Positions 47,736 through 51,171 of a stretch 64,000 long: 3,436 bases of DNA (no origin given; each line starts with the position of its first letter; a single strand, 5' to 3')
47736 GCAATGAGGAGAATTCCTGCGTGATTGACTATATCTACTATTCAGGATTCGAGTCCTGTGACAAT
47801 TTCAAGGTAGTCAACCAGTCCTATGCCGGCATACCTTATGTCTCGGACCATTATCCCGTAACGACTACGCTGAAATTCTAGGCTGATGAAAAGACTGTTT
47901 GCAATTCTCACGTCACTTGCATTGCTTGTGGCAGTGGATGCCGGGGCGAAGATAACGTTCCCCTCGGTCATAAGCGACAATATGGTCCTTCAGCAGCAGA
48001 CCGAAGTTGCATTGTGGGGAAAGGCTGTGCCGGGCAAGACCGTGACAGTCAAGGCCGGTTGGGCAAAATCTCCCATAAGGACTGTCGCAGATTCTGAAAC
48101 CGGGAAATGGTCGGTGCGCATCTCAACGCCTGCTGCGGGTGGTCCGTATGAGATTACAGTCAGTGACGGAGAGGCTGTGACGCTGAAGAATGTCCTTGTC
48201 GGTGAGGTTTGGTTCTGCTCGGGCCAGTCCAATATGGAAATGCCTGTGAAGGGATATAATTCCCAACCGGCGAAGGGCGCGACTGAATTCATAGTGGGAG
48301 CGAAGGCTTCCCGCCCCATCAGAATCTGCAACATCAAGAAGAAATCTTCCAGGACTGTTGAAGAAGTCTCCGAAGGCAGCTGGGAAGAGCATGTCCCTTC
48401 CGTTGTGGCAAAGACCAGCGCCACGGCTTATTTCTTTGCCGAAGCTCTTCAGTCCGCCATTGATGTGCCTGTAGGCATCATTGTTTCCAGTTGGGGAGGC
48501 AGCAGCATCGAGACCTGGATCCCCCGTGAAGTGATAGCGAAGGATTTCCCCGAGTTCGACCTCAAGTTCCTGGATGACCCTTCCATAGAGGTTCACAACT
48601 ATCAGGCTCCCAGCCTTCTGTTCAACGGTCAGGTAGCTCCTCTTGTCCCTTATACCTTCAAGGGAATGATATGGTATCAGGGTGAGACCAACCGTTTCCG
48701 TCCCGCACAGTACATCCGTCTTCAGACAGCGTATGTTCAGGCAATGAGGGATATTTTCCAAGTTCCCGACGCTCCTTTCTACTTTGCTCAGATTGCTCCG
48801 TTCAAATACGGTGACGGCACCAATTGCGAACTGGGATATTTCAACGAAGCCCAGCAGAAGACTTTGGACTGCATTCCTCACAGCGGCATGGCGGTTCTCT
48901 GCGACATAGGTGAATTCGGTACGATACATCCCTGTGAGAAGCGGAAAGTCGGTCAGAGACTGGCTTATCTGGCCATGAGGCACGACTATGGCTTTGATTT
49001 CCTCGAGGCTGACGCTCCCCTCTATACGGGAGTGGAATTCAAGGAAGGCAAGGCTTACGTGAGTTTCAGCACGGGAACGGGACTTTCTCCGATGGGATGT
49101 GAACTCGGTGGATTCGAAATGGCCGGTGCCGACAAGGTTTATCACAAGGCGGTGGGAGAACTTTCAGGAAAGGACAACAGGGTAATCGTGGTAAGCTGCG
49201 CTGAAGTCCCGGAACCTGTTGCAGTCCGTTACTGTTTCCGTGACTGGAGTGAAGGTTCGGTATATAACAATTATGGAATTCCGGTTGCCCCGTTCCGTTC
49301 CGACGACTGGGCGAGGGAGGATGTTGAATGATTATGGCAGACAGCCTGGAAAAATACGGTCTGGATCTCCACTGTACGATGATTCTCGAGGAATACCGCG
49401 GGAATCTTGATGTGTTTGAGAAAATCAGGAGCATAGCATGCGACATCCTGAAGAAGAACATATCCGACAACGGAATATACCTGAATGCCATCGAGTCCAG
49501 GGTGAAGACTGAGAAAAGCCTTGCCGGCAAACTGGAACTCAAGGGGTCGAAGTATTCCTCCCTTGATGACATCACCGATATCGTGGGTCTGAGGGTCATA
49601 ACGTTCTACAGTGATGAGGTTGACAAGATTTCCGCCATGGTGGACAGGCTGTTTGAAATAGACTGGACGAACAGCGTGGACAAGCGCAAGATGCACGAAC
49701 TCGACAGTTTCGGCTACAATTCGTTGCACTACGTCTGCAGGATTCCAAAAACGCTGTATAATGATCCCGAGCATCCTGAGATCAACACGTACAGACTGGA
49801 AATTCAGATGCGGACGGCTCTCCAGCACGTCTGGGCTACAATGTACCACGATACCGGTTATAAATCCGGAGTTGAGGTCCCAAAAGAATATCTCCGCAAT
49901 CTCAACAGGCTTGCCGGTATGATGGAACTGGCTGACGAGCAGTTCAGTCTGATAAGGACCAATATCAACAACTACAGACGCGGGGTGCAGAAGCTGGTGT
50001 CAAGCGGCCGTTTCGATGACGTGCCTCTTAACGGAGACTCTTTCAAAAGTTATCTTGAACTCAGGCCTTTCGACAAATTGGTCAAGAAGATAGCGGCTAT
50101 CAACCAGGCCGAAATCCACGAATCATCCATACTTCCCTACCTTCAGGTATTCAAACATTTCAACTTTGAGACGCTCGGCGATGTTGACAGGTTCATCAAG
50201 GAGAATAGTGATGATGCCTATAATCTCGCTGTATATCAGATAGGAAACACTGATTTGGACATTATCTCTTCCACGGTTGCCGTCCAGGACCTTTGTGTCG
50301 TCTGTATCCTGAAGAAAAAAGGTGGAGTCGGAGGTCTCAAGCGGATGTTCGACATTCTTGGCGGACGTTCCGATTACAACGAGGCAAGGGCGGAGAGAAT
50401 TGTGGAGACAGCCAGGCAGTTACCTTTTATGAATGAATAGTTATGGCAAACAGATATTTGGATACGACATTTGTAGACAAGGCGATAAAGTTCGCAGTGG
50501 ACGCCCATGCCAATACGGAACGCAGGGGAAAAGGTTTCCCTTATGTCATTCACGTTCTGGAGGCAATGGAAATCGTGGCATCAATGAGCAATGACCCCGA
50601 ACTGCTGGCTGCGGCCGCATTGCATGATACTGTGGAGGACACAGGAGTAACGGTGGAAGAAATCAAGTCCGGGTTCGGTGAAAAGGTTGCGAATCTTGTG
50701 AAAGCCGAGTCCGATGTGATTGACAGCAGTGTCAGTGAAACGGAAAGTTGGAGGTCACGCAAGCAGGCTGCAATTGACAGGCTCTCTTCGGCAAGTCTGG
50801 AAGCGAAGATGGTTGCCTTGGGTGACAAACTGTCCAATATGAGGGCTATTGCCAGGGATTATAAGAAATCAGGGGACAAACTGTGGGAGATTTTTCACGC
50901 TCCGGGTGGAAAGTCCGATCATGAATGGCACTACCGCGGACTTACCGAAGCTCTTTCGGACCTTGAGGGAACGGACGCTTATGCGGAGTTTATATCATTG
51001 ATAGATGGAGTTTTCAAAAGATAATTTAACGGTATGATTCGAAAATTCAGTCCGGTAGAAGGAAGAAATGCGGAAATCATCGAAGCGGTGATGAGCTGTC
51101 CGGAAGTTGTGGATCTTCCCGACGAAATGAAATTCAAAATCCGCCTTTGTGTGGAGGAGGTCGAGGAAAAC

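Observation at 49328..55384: Seven-gene operon joining a (p)ppGpp synthetase/hydrolase pair to a complete ligand-sensing partner-switching cascade with no sigma factor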

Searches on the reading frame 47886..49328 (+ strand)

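Call 3: search_protein_families(library=pfam, proteins=[window:47886-49328:+], max_evalue=0.01)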
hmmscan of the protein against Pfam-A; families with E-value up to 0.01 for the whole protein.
window:47886-49328:+ (481 aa): 2 families
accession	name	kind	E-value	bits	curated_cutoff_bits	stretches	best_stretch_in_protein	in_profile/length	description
PF03629.24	SASA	-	1.3e-13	51.5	24.8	1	107-360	3-221/226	Carbohydrate esterase, sialic acid-specific acetylesterase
PF17936.7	Big_6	-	0.0028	18.3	27.6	1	30-95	6-69/83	Bacterial Ig domain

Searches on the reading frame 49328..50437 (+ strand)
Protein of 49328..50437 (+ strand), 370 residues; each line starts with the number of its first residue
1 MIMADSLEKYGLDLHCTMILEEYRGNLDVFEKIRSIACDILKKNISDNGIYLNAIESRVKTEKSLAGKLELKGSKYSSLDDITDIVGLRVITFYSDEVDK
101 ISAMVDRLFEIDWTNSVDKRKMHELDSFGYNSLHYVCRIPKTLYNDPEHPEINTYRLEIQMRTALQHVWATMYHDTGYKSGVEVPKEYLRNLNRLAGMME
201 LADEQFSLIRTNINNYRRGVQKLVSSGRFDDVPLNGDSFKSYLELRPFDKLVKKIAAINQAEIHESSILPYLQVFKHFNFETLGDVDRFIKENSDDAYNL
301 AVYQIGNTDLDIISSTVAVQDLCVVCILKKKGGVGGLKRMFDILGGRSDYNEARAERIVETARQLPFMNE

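Call 3: search_protein_families(library=pfam, proteins=[window:49328-50437:+], max_evalue=0.01)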
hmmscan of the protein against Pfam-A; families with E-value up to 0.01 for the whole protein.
window:49328-50437:+ (370 aa): 1 family
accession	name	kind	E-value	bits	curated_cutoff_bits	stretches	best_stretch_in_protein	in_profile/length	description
PF04607.23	RelA_SpoT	-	1.8e-17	64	27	1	57-181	1-111/113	Region found in RelA / SpoT proteins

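Call 4: search_protein_families(library=ncbifam, proteins=[window:49328-50437:+], max_evalue=0.01)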
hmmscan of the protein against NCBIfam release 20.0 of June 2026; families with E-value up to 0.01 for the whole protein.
window:49328-50437:+ (370 aa): 2 families
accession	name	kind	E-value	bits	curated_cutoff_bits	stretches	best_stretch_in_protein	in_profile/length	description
NF053588.1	GTPPhKinYjbM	equivalog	8.3e-15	55.1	320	1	52-216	37-195/201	GTP diphosphokinase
TIGR00691.1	spoT_relA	subfamily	0.00022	19.7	499.2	1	32-114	187-264/687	RelA/SpoT family protein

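Call 9: find_homologous_proteins(query=window:49328-50437:+, max_evalue=0.00001)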
Query window:49328-50437:+ (370 aa): 7698 proteins with E <= 0.00001 among 8000 candidates; the best 120 are listed.
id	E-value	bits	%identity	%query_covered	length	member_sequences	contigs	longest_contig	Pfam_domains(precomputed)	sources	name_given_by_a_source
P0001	4.6e-244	827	100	100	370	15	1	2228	PF04607.24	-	-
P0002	5.6e-219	745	88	100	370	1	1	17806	PF04607.24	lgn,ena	-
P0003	2.1e-217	739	89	98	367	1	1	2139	PF04607.24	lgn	-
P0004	4.2e-216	735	88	100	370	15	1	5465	PF04607.24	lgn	-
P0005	1.3e-206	704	84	99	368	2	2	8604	PF04607.24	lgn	-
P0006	5.7e-204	695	82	99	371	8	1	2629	PF04607.24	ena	-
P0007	4.9e-203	692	83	99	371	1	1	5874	PF04607.24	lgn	-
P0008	1.9e-202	690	82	99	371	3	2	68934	PF04607.24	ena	-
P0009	5.2e-202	689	82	99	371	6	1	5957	PF04607.24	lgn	-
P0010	2.4e-191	654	78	99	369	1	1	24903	PF04607.24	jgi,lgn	-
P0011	1.4e-188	645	77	99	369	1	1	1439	PF04607.24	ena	-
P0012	3.5e-188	643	77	99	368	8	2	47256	PF04607.24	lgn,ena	-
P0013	2.0e-186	637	76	99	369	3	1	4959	PF04607.24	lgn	-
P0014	2.3e-186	637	76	99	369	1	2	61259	PF04607.24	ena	-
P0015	3.1e-185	634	76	99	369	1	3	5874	PF04607.24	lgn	-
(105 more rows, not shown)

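Call 41: search_protein_families(library=padloc, proteins=[window:49328-50437:+], max_evalue=0.01)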
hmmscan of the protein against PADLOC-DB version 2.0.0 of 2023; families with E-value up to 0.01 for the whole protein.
window:49328-50437:+ (370 aa): 1 family
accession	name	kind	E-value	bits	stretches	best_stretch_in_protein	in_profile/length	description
PDLC04999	PDC-S33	-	8.3e-18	62.9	1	52-172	65-177/349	-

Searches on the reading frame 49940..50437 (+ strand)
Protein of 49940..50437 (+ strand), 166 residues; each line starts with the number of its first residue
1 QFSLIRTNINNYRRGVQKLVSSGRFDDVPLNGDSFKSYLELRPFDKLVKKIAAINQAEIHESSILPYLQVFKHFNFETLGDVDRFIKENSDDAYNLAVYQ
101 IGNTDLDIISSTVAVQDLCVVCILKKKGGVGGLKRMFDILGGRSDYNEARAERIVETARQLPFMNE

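Call 66: search_protein_representatives(protein=window:49940-50437:+)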
Query: 166 residues. Proteins with E-value up to 0.001 (for the whole library): 94; up to 1e-10: 57; up to 1e-30: 21. The best 94 are listed.
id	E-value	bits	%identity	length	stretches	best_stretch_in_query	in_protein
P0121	4.4e-63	228.4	66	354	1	1-165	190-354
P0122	2.1e-45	170.9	51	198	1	1-165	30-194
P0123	4.1e-45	170.0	52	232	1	1-161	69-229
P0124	9.4e-45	168.8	51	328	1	1-165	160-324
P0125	9.5e-45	168.8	58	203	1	30-166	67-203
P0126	2.3e-44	167.6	50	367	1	1-165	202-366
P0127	5.2e-44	166.4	52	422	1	1-164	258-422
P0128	7.3e-41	156.2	48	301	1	1-161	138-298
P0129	1.3e-40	155.4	46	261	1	2-161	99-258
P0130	2.1e-38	148.2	52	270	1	1-165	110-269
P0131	6.4e-38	146.6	45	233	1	1-163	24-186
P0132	5.3e-37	143.7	50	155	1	17-164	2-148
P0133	1.3e-35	139.1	41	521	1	1-164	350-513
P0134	2.2e-34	135.2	51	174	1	34-165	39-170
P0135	5.4e-34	133.9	46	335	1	1-159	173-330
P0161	5.9e-16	75.3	29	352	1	1-145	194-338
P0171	5.0e-13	65.8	29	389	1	3-158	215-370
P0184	5.8e-09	52.6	27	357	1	1-128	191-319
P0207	8.7e-05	39.0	23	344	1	2-154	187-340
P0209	1.5e-04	38.2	24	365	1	2-159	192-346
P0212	4.8e-04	36.6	40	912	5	81-115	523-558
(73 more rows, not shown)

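Call 67: search_protein_families(library=pfam, proteins=[P0133, P0127, P0161, P0171, P0184, P0207, P0209, P0212], max_evalue=0.001)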
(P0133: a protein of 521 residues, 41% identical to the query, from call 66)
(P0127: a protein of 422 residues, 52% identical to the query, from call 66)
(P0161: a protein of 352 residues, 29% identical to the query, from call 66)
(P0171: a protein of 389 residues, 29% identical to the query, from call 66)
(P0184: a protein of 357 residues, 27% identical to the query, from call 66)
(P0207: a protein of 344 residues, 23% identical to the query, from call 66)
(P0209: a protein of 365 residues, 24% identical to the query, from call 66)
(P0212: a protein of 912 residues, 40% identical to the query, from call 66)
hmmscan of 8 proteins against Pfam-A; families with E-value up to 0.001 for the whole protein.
P0133 (521 aa): 3 families
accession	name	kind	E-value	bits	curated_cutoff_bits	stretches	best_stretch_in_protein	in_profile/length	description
PF13581.12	HATPase_c_2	-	8.6e-26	90.9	27.4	1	17-140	2-125/127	Histidine kinase-like ATPase domain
PF04607.23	RelA_SpoT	-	2.2e-17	63.8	27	1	203-325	2-110/113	Region found in RelA / SpoT proteins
PF02518.31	HATPase_c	-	6.7e-05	23.7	26.4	1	46-125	5-85/111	Histidine kinase-, DNA gyrase B-, and HSP90-like ATPase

P0127 (422 aa): 1 family
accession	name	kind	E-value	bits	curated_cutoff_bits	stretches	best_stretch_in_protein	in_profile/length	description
PF01979.26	Amidohydro_1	-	7.1e-05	22.6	25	1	80-235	147-258/345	Amidohydrolase family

P0161 (352 aa): 1 family
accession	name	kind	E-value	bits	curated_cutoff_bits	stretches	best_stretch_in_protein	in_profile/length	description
PF04607.23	RelA_SpoT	-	3.6e-15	56.7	27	1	46-170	1-111/113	Region found in RelA / SpoT proteins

P0171 (389 aa): 0 families

P0184 (357 aa): 1 family
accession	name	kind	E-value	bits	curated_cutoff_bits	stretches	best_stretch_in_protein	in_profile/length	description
PF04607.23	RelA_SpoT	-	9.1e-24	84.4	27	1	46-166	1-110/113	Region found in RelA / SpoT proteins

P0207 (344 aa): 1 family
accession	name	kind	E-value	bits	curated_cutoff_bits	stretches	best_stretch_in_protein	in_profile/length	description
PF04607.23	RelA_SpoT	-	3.2e-23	82.6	27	1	44-161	1-110/113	Region found in RelA / SpoT proteins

P0209 (365 aa): 1 family
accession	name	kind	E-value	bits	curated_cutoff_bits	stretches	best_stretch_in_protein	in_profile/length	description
PF04607.23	RelA_SpoT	-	1.7e-17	64.1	27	1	46-168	1-112/113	Region found in RelA / SpoT proteins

P0212 (912 aa): 11 families
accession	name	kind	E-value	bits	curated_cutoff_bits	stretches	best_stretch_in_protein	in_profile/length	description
PF05184.20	SapB_1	-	1.7e-76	252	25.2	7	130-166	2-38/38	Saposin-like type B, region 1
PF03489.22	SapB_2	-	1.2e-39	134.4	21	5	583-606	11-34/34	Saposin-like type B, region 2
PF20825.2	Saposin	-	8.3e-16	58.6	27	1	632-708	4-85/131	Saposin-like domain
PF08146.17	BP28CT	-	3.4e-11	43.7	27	0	530-573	75-118/149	BP28CT (NUC211) domain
PF10047.15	DUF2281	-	6.5e-10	39.9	26.5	0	656-680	1-25/64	Protein of unknown function (DUF2281)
PF09560.15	Spore_YunB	-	1e-07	32.4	25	0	752-785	28-61/91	Sporulation protein YunB (Spo_YunB)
PF13075.11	DUF3939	-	2.1e-07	31.6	21.3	0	229-258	77-106/134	Protein of unknown function (DUF3939)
PF24091.1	DUF7376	-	3.3e-06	27.5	27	0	739-776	91-116/219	Family of unknown function (DUF7376)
PF20145.4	ARMET_N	-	1.4e-05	25.8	26.9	0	412-483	1-78/96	ARMET, N-terminal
PF00349.27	Hexokinase_1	-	0.00013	22.3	24.3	0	619-651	90-122/201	Hexokinase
PF22709.1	Mu_Gam-Sipho_Gp157-TOTE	-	0.00048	20.4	27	0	522-557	3-38/63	Mu Gam/Sipho_Gp157-like domain of the TOTE conflict systems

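Call 71: find_encoding_contigs(protein=P0133, flank=8000, max_places=6)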
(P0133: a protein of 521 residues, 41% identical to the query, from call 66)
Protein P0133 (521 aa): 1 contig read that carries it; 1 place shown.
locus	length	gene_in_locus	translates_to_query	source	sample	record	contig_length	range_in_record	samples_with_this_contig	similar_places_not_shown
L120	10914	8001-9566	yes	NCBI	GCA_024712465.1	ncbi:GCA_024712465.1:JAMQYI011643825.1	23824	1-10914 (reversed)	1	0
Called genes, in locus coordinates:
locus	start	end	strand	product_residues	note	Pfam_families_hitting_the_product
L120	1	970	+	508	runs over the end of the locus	PF07690:MFS_1, PF00854:PTR2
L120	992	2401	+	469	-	PF03553:Na_H_antiporter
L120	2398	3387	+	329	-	PF19580:Exo_endo_phos_3, PF03372:Exo_endo_phos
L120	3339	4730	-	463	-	PF07690:MFS_1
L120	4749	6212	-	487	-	PF08903:DUF1846, PF20921:DUF1846_C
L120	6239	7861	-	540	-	PF07690:MFS_1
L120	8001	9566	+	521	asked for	PF13581:HATPase_c_2, PF04607:RelA_SpoT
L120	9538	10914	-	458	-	?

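Call 72: list_cluster_members(proteins=[P0133])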
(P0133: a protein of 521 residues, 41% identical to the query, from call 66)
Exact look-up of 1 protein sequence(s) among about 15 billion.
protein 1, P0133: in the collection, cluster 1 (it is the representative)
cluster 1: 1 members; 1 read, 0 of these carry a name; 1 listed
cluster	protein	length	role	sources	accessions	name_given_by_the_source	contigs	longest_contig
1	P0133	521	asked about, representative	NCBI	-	-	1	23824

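Call 73: find_homologous_proteins(query=P0133, max_evalue=1e-10)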
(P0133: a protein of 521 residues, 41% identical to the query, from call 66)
Query P0133 (521 aa): 5985 proteins with E <= 1e-10 among 8000 candidates; the best 120 are listed.
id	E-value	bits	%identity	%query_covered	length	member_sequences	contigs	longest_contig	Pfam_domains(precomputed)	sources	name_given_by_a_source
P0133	0.0e+0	1170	100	100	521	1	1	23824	PF04607.24,PF13581.13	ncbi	-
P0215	1.7e-287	972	82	100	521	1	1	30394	PF04607.24,PF13581.13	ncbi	-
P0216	1.4e-285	966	81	100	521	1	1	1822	PF04607.24,PF13581.13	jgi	-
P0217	2.6e-152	526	65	69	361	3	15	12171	PF04607.24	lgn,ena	-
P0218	1.4e-151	524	65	69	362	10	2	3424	PF04607.24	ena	-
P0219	4.3e-150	519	62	69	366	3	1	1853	PF04607.24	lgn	-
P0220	1.9e-149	517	63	70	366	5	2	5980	PF04607.24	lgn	-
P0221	2.0e-148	514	62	69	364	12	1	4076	PF04607.24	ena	-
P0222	4.1e-148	513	62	70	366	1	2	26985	PF04607.24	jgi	jgi:ppGpp synthetase/RelA/SpoT-type nucleotidyltranferase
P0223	7.0e-148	512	64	69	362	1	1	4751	PF04607.24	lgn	-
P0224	1.1e-147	511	62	68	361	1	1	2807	PF04607.24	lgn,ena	-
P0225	3.7e-147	509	62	69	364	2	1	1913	PF04607.24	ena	-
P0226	7.2e-147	508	62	69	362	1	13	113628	PF04607.24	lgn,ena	-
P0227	1.0e-146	508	61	70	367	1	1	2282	PF04607.24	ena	-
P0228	4.1e-146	506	61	69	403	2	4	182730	PF04607.24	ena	-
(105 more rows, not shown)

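Call 74: find_encoding_contigs(protein=P0215, flank=10000, max_places=4)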
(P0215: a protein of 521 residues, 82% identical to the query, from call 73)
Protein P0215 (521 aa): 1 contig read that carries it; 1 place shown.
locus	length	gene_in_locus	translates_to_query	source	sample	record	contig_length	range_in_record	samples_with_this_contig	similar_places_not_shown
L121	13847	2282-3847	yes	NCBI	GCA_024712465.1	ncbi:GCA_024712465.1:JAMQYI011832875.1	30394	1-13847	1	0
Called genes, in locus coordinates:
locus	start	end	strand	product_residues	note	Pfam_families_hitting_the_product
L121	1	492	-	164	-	?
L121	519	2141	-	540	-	PF07690:MFS_1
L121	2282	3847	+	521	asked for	PF13581:HATPase_c_2, PF04607:RelA_SpoT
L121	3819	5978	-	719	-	PF26549:Tricorn_N (weak), PF00930:DPPIV_N (faint), PF07676:PD40 (faint), PF26550:Tricorn_2nd (faint), PF20434:BD-FAE (faint), PF02129:Peptidase_S15 (faint), PF00561:Abhydrolase_1 (weak), PF00326:Peptidase_S9, +1 more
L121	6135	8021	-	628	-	PF14849:YidC_periplas, PF02096:60KD_IMP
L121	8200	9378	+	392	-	PF11276:DUF3078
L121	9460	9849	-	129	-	PF22544:HYDIN_VesB_CFA65-like_Ig, PF07610:DUF1573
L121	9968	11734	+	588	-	PF01336:tRNA_anti-codon, PF00152:tRNA-synt_2, PF02938:GAD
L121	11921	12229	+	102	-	PF10771:DUF2582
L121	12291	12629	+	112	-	-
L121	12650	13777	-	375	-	PF13439:Glyco_transf_4, PF00534:Glycos_transf_1, PF13692:Glyco_trans_1_4, PF13524:Glyco_trans_1_2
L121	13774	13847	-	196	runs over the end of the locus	PF25087:GMPPB_C (faint), PF00132:Hexapep, PF14602:Hexapep_2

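Call 95: find_encoding_contigs(protein=P0184, flank=8000, max_places=3)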
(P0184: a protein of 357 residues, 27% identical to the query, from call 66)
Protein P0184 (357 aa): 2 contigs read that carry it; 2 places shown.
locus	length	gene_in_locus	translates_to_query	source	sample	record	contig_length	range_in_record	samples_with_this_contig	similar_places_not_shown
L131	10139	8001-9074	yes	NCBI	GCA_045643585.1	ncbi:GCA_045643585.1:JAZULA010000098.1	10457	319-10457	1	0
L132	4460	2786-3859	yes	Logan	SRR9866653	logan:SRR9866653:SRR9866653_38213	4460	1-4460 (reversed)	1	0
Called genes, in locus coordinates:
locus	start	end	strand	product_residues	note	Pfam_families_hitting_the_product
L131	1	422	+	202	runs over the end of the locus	PF02634:FdhD-NarQ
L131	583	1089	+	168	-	PF01842:ACT, PF22629:ACT_AHAS_ss, PF13710:ACT_5, PF10369:ALS_ss_C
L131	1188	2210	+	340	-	PF00670:AdoHcyase_NAD (faint), PF02826:2-Hacid_dh_C (weak), PF03446:NAD_binding_2 (weak), PF03807:F420_oxidored (weak), PF07991:KARI_N, PF01450:KARI_C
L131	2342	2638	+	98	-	PF01740:STAS, PF13466:STAS_2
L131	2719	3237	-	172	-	-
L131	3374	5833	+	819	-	PF02574:S-methyl_trans, PF00809:Pterin_bind, PF02607:B12-binding_2, PF02310:B12-binding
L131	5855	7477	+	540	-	PF02776:TPP_enzyme_N, PF00205:TPP_enzyme_M, PF02775:TPP_enzyme_C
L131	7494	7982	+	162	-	PF01842:ACT, PF22629:ACT_AHAS_ss, PF13710:ACT_5, PF10369:ALS_ss_C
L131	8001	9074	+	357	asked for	PF04607:RelA_SpoT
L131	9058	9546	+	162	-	-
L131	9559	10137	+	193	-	?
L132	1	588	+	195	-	?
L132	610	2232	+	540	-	PF02776:TPP_enzyme_N, PF00205:TPP_enzyme_M, PF02775:TPP_enzyme_C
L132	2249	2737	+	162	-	PF01842:ACT, PF22629:ACT_AHAS_ss, PF13710:ACT_5, PF10369:ALS_ss_C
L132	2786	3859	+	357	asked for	PF04607:RelA_SpoT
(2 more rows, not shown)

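Call 96: find_encoding_contigs(protein=P0207, flank=8000, max_places=3)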
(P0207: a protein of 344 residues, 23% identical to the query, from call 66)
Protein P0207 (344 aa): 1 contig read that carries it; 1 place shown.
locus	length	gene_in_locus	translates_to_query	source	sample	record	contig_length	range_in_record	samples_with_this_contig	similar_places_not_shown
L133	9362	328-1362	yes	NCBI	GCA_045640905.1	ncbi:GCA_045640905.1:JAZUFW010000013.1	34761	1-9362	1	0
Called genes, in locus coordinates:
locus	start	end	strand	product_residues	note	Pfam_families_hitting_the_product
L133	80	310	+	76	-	-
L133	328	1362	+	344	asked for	PF04607:RelA_SpoT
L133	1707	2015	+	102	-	-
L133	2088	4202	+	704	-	-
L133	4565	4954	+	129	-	-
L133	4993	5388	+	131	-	-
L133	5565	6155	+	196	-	PF10688:Imp-YgjV (weak), PF26604:CBU_0592 (weak)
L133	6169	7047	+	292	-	-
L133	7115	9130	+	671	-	PF00990:GGDEF, PF00563:EAL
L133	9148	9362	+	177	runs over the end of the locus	-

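Call 97: find_encoding_contigs(protein=P0161, flank=8000, max_places=3)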
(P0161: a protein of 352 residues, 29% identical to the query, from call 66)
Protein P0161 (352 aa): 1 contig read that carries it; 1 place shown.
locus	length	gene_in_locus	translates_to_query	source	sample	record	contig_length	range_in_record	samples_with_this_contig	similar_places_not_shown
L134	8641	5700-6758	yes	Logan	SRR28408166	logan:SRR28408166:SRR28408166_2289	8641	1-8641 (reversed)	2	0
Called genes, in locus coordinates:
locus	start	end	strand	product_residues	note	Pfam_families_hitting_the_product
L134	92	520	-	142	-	PF04977:DivIC (weak)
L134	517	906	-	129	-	PF09578:Spore_YabQ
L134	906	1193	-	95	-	PF07873:YabP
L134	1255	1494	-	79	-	PF01479:S4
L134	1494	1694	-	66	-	PF00216:Bac_DNA_binding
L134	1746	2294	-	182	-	PF04014:MazE_antitoxin, PF15714:SpoVT_C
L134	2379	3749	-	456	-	PF00682:HMGL-like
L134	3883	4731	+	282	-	PF00126:HTH_1, PF03466:LysR_substrate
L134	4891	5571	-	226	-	-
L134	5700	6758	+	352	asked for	PF04607:RelA_SpoT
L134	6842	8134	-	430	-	PF00015:MCPsignal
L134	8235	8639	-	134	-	?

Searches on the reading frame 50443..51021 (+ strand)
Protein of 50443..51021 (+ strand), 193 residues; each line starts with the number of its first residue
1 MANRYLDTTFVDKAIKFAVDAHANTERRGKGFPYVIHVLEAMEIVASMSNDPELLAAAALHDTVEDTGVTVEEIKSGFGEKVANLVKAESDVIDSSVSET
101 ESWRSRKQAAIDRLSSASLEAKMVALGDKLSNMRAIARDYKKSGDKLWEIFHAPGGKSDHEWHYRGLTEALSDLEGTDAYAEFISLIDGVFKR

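Call 3: search_protein_families(library=pfam, proteins=[window:50443-51021:+], max_evalue=0.01)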
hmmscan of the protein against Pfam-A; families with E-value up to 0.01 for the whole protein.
window:50443-51021:+ (193 aa): 2 families
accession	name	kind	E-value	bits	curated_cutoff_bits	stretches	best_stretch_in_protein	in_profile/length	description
PF13328.12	HD_4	-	2.2e-21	76.6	27.2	1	14-139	1-130/156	HD domain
PF01966.28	HD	-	9.8e-07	29.5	22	1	35-133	2-116/116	HD domain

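Call 4: search_protein_families(library=ncbifam, proteins=[window:50443-51021:+], max_evalue=0.01)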
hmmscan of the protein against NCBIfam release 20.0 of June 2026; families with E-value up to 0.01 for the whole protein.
window:50443-51021:+ (193 aa): 2 families
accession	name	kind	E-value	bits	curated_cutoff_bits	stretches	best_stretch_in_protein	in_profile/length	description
TIGR00691.1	spoT_relA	subfamily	1.6e-20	73.1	499.2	1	14-136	1-122/687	RelA/SpoT family protein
NF008303.0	PRK11092.1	equivalog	7.2e-15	54.2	947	1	11-94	23-105/702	bifunctional GTP diphosphokinase/guanosine-3',5'-bis pyrophosphate 3'-pyrophosphohydrolase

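Call 41: search_protein_families(library=padloc, proteins=[window:50443-51021:+], max_evalue=0.01)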
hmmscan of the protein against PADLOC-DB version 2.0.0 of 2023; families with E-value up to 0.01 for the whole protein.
window:50443-51021:+ (193 aa): 0 families

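Call 65: search_solved_structures(query=window:50443-51021:+, max_evalue=0.001)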
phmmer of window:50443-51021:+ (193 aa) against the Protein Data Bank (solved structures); distinct sequences matched with E-value up to 0.001: 22.
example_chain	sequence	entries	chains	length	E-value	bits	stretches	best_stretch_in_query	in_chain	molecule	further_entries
7qoc_A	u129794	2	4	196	7.9e-22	81.1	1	12-166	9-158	Guanosine polyphosphate pyrophosphohydrolases/synthetases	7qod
7qoe_A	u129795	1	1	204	2e-21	79.8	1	12-169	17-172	HDc domain-containing protein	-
4yf1_A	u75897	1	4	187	2.7e-19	72.9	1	11-192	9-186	Lmo0812 protein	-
8acu_A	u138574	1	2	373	1.1e-16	64.3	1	9-137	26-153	GTP pyrophosphokinase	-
6yxa_A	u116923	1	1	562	2e-16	63.5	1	9-137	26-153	GTP pyrophosphokinase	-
6s2t_A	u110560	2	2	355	9.7e-14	54.8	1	11-137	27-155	(P)ppGpp synthetase I, SpoT/RelA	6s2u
7ohg_A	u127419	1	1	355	9.7e-14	54.8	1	11-137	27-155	Guanosine-3',5'-bis(Diphosphate) 3'-pyrophosphohydrolase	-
6s2v_A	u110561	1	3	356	9.7e-14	54.7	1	11-137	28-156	(P)ppGpp synthetase I, SpoT/RelA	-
5xnx_A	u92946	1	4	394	1.3e-13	54.3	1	7-136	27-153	Bifunctional (p)ppGpp synthase/hydrolase RelA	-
1vj7_A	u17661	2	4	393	1.4e-13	54.2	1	6-141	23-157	Bifunctional RELA/SPOT | Bifunctional (p)ppGpp synthase/hydrolase RelA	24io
3nqw_A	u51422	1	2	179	5.8e-13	52.2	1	14-136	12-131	CG11900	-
3nr1_A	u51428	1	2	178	1.1e-12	51.4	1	13-138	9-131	HD domain-containing protein 3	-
7qps_A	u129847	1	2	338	1.8e-12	50.6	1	5-136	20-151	ACT domain protein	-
8fr8_I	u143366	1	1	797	5.6e-12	49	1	7-136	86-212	GTP pyrophosphokinase RelA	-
7qpr_A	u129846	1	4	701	6.6e-12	48.8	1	5-136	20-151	ACT domain protein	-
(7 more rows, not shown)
